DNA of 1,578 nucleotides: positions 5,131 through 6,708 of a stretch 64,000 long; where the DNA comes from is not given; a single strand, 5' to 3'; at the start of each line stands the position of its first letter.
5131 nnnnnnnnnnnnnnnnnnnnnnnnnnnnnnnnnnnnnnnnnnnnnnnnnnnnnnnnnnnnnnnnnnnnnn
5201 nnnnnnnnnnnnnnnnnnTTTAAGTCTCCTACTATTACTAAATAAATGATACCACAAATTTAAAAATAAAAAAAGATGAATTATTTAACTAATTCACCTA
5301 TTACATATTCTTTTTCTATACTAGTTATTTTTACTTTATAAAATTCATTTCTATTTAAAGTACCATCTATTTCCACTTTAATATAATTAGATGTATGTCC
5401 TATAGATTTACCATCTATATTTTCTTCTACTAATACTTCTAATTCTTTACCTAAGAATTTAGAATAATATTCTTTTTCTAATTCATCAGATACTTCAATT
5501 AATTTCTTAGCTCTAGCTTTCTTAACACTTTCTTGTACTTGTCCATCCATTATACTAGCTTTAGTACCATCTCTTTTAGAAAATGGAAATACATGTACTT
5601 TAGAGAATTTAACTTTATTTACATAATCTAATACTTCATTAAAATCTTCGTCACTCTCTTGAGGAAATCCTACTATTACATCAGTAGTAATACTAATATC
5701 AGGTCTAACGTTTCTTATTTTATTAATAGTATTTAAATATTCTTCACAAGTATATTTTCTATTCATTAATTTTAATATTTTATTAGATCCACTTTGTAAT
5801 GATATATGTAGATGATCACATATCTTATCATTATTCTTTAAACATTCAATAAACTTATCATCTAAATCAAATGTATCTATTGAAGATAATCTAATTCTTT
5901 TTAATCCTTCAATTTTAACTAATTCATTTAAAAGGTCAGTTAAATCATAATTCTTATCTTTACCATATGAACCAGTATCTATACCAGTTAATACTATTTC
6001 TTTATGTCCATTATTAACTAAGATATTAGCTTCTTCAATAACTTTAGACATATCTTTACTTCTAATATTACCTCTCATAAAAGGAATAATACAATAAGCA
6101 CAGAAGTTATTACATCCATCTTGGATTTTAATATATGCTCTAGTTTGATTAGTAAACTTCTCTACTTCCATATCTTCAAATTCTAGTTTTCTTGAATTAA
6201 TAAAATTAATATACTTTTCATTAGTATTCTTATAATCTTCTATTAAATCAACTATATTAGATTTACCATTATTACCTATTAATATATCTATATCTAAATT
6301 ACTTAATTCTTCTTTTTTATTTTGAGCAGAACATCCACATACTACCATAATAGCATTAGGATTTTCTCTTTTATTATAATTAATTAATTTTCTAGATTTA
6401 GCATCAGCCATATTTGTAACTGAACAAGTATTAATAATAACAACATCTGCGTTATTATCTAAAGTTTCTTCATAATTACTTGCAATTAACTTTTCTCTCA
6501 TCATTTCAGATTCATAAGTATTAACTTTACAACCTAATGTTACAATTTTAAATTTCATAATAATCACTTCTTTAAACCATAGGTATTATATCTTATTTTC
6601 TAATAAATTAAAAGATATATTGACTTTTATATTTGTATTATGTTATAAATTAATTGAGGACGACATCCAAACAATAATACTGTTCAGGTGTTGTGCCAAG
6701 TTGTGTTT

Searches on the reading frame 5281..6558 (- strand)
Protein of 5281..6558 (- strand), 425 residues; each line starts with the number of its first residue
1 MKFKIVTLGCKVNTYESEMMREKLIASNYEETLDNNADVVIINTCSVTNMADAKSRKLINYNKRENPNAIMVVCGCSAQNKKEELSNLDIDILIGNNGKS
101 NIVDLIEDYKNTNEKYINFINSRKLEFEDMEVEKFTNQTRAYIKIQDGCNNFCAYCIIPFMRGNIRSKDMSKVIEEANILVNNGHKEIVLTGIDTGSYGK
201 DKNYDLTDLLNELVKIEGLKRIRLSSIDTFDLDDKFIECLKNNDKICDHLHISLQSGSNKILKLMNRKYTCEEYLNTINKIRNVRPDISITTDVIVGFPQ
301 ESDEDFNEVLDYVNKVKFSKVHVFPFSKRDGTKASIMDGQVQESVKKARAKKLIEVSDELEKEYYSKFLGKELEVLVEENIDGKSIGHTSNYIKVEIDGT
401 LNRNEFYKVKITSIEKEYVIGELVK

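Call 28: find_encoding_contigs(protein=window:5281-6558:-, flank=1500, max_places=10)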
Protein window:5281-6558:- (425 aa): 6 contigs read that carry it; 3 places shown.
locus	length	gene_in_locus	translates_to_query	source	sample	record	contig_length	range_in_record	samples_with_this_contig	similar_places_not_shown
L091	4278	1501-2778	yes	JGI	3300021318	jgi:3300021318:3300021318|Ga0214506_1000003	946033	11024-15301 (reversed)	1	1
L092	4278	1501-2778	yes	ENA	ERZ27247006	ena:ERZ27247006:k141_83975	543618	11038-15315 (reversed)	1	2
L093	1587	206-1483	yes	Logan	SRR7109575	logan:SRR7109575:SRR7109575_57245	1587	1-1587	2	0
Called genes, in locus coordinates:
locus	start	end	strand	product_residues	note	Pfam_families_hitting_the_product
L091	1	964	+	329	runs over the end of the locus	PF00953:Glycos_transf_4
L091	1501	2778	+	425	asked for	PF00919:UPF0004, PF04055:Radical_SAM, PF01938:TRAM (weak)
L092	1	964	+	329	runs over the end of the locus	PF00953:Glycos_transf_4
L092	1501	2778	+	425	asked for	PF00919:UPF0004, PF04055:Radical_SAM, PF01938:TRAM (weak)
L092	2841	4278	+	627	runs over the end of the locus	PF03382:DUF285, PF13855:LRR_8 (faint), PF25013:LRR_Zer-1 (faint), PF03382:DUF285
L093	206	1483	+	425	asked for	PF00919:UPF0004, PF04055:Radical_SAM, PF01938:TRAM (weak)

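Call 29: find_homologous_proteins(query=window:5281-6558:-, max_evalue=1e-60)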
Query window:5281-6558:- (425 aa): 7990 proteins with E <= 1e-60 among 8000 candidates; the best 120 are listed.
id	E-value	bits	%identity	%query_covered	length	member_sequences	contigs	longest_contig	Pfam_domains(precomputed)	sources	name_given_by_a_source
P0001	3.8e-273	924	100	100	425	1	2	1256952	PF04055.28,PF00919.27,PF01938.27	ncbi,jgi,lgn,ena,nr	ncbi:MAG: tRNA (N(6)-L-threonylcarbamoyladenosine(37)-C(2))-methylthiotransferase MtaB [Firmicutes b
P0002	2.9e-272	921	100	100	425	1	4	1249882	PF04055.28,PF00919.27,PF01938.27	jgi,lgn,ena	-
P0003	2.1e-268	908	98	100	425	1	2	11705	PF04055.28,PF00919.27,PF01938.27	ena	-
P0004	4.4e-268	907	98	100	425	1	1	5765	PF04055.28,PF00919.27,PF01938.27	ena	-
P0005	1.4e-267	905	98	100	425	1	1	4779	PF04055.28,PF00919.27,PF01938.27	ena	-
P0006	5.9e-267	903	97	100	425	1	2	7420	PF04055.28,PF00919.27,PF01938.27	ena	-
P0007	6.0e-266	900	97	100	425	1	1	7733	PF04055.28,PF00919.27,PF01938.27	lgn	-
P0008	1.1e-265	899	97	100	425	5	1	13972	PF04055.28,PF00919.27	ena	-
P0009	2.5e-265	898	97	100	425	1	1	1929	PF04055.28,PF00919.27,PF01938.27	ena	-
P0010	1.1e-263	893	96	100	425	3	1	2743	PF04055.28,PF00919.27,PF01938.27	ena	-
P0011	1.4e-263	892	96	100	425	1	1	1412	PF04055.28,PF00919.27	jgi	jgi:threonylcarbamoyladenosine tRNA methylthiotransferase MtaB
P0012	6.2e-263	890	96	100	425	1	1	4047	PF04055.28,PF00919.27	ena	-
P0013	7.0e-263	890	96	100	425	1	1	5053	PF04055.28,PF00919.27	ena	-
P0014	1.4e-261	886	95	100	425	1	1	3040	PF04055.28,PF00919.27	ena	-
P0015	1.6e-248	843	91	100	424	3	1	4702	PF04055.28,PF00919.27,PF01938.27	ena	-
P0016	3.3e-245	832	89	100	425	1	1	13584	PF04055.28,PF00919.27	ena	-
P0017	1.8e-244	829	90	100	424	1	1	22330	PF04055.28,PF00919.27,PF01938.27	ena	-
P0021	2.1e-207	707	77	100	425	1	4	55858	PF04055.28,PF00919.27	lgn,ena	-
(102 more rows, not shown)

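Call 31: find_encoding_contigs(protein=P0003, flank=2500, max_places=3)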
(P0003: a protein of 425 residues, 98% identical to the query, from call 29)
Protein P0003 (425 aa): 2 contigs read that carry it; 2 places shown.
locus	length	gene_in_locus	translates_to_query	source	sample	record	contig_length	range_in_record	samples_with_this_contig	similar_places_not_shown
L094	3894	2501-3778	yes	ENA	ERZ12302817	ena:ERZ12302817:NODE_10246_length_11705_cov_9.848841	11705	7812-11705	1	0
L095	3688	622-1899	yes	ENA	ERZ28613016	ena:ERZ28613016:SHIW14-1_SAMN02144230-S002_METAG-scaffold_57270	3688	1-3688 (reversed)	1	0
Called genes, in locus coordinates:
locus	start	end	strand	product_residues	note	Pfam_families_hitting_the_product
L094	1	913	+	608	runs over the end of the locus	PF03717:PBP_dimer, PF00905:Transpeptidase, PF03793:PASTA (weak)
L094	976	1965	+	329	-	PF00953:Glycos_transf_4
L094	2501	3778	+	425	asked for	PF00919:UPF0004, PF04055:Radical_SAM, PF01938:TRAM (weak)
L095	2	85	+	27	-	?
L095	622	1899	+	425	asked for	PF00919:UPF0004, PF04055:Radical_SAM, PF01938:TRAM (weak)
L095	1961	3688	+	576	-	?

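Call 32: find_encoding_contigs(protein=P0008, flank=2500, max_places=3)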
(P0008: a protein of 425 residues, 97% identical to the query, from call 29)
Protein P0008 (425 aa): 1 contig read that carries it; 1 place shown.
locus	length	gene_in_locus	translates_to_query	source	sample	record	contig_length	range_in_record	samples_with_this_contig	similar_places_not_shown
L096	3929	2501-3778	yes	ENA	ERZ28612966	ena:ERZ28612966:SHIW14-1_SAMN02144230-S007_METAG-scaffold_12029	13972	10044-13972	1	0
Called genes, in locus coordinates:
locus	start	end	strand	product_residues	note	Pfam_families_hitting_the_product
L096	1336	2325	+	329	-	PF00953:Glycos_transf_4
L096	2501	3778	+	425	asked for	PF00919:UPF0004, PF04055:Radical_SAM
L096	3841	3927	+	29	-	?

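Call 33: find_encoding_contigs(protein=P0017, flank=2500, max_places=3)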
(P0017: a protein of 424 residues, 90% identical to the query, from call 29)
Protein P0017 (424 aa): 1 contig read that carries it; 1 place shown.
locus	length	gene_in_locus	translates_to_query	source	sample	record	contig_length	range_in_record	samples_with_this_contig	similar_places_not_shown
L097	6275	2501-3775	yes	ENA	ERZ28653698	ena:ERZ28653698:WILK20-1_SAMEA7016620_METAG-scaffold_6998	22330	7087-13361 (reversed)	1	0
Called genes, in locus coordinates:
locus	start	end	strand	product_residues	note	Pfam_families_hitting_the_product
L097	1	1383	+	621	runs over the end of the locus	PF03717:PBP_dimer, PF00905:Transpeptidase, PF03793:PASTA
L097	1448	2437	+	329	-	PF00953:Glycos_transf_4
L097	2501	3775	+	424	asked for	PF00919:UPF0004, PF04055:Radical_SAM, PF01938:TRAM (weak)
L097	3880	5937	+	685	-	PF12799:LRR_4 (faint), PF27784:Bacteriocin_sonorensin (faint), PF25013:LRR_Zer-1 (faint), PF03382:DUF285, PF13855:LRR_8 (faint), PF23952:LRR_EndoS (faint), PF03382:DUF285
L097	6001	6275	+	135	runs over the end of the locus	PF04472:SepF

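Call 34: find_encoding_contigs(protein=P0016, flank=2500, max_places=3)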
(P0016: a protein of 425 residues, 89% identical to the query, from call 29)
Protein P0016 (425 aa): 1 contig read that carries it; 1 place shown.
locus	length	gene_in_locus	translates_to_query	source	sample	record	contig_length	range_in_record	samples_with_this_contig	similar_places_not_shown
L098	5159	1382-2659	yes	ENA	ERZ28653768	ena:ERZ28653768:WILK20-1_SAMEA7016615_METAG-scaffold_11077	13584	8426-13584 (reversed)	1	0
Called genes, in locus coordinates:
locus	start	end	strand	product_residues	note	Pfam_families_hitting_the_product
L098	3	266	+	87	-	?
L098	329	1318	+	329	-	PF00953:Glycos_transf_4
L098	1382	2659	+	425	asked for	PF00919:UPF0004, PF04055:Radical_SAM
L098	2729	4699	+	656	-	PF12389:Peptidase_M73, PF12708:Pect-lyase_RHGA_epim, PF13229:Beta_helix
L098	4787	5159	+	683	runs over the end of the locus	-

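Call 35: find_encoding_contigs(protein=P0021, flank=2500, max_places=3)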
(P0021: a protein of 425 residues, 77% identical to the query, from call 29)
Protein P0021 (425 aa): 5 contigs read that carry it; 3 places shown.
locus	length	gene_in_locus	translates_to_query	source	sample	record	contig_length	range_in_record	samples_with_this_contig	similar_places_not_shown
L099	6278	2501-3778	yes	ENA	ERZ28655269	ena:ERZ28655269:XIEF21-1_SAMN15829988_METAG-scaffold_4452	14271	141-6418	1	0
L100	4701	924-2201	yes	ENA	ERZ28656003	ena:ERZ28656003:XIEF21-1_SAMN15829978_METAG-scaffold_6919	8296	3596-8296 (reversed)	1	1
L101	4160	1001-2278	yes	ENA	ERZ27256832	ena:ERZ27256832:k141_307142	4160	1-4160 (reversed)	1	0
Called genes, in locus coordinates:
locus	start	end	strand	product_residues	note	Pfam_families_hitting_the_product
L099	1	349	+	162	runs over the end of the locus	?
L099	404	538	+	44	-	-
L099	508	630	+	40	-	-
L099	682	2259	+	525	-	PF00239:Resolvase, PF07508:Recombinase, PF13408:Zn_ribbon_recom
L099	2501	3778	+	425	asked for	PF00919:UPF0004, PF04055:Radical_SAM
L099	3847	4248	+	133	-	PF04472:SepF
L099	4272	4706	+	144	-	-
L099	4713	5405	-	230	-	PF04542:Sigma70_r2, PF04545:Sigma70_r4, PF01381:HTH_3 (weak)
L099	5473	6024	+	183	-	-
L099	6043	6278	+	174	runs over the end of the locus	PF09419:PGP_phosphatase, PF00702:Hydrolase, PF13419:HAD_2, PF13242:Hydrolase_like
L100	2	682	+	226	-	?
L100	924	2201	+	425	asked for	PF00919:UPF0004, PF04055:Radical_SAM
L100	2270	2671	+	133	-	PF04472:SepF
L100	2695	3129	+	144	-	-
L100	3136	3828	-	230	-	PF04542:Sigma70_r2, PF04545:Sigma70_r4, PF01381:HTH_3 (weak)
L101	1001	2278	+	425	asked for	PF00919:UPF0004, PF04055:Radical_SAM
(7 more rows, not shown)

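Call 39: find_encoding_contigs(protein=P0014, flank=2000, max_places=3)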
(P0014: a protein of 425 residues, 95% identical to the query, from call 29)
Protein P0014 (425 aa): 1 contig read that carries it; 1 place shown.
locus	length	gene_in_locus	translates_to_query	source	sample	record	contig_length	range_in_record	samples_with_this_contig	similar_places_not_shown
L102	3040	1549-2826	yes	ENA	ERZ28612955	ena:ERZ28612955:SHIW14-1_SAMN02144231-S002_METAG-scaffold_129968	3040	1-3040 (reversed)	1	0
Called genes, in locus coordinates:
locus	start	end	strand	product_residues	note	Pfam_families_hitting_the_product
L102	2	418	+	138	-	?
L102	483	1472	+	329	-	PF00953:Glycos_transf_4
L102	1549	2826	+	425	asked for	PF00919:UPF0004, PF04055:Radical_SAM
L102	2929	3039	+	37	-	?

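Call 40: find_encoding_contigs(protein=P0013, flank=2000, max_places=3)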
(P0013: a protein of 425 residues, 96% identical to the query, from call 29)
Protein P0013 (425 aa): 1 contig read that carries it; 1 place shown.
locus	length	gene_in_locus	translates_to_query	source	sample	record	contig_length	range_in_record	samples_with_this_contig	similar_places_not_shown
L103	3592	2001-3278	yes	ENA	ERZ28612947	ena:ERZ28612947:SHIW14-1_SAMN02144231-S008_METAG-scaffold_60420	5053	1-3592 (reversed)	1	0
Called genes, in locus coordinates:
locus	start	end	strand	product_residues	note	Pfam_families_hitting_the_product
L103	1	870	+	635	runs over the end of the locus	PF03717:PBP_dimer, PF00905:Transpeptidase, PF03793:PASTA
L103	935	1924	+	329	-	PF00953:Glycos_transf_4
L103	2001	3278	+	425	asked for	PF00919:UPF0004, PF04055:Radical_SAM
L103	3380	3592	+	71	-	?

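Call 41: find_encoding_contigs(protein=P0015, flank=2000, max_places=3)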
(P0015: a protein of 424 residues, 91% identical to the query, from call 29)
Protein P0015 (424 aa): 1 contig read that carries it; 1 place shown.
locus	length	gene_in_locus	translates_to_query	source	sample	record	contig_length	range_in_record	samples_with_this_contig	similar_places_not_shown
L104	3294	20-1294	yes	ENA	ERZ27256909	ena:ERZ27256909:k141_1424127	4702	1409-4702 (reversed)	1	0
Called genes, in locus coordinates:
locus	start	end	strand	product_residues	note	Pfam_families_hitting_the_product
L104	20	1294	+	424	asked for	PF00919:UPF0004, PF04055:Radical_SAM, PF01938:TRAM (faint)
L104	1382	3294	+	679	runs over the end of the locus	PF03382:DUF285, PF13855:LRR_8 (faint), PF27784:Bacteriocin_sonorensin (faint), PF03382:DUF285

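Call 63: find_encoding_contigs(protein=P0006, flank=1500, max_places=4)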
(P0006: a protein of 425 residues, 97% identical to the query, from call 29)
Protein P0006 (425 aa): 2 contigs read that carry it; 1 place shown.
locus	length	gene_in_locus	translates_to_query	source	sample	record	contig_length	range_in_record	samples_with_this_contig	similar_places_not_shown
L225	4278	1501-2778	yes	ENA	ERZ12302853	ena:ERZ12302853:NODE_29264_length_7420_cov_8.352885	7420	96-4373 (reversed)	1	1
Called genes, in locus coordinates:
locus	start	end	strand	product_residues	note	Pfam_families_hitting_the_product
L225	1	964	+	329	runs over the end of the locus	PF00953:Glycos_transf_4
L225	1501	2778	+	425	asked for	PF00919:UPF0004, PF04055:Radical_SAM, PF01938:TRAM (weak)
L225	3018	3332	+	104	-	PF03382:DUF285 (weak)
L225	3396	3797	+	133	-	PF04472:SepF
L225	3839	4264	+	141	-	PF05103:DivIVA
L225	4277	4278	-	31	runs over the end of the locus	?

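Call 64: find_encoding_contigs(protein=P0007, flank=1500, max_places=4)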
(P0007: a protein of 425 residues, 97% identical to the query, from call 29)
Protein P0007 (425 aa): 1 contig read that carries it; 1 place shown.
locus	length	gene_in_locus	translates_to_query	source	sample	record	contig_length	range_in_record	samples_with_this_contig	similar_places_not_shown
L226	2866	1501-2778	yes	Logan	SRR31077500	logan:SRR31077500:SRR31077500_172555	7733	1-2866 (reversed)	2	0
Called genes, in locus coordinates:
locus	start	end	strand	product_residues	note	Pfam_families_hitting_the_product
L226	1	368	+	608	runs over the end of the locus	PF03717:PBP_dimer, PF00905:Transpeptidase, PF03793:PASTA (weak)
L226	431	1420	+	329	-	PF00953:Glycos_transf_4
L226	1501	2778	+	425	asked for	PF00919:UPF0004, PF04055:Radical_SAM, PF01938:TRAM (faint)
